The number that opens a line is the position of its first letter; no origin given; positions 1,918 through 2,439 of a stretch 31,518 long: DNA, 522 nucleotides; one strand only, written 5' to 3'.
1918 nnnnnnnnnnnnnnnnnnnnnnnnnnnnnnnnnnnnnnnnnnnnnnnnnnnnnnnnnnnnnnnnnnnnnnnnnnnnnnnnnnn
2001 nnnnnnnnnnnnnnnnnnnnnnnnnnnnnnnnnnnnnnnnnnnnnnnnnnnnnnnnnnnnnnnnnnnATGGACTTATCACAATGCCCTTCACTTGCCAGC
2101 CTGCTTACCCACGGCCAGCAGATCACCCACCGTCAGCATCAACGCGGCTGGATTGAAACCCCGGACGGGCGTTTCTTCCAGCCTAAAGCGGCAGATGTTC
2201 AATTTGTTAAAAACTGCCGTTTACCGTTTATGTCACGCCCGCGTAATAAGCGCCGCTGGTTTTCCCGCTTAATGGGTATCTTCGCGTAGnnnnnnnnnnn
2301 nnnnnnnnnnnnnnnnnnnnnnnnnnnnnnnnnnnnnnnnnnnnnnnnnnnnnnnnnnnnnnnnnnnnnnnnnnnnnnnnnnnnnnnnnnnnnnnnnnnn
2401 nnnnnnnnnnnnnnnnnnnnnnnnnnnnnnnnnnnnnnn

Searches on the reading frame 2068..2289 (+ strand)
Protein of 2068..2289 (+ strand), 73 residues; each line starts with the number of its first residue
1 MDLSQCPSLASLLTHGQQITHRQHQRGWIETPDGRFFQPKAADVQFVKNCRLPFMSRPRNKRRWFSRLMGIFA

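Call 7: search_protein_families(library=pfam, proteins=[window:2068-2289:+], max_evalue=0.01)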
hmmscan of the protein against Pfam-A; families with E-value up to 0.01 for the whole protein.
window:2068-2289:+ (73 aa): 1 family
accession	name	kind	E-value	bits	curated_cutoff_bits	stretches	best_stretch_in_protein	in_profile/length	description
PF10893.13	Phage_186_Fil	-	3.1e-12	46.4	25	1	7-54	2-47/56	Bacteriophage 186, Fil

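Call 8: search_protein_families(library=phrogs, proteins=[window:2068-2289:+], max_evalue=0.01)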
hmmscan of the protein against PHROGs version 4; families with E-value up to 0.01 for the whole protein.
window:2068-2289:+ (73 aa): 1 family
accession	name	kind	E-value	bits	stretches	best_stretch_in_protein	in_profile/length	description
phrog_816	-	moron, auxiliary metabolic gene and host takeover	1e-26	93.6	1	3-73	2-65/66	cell division inhibitor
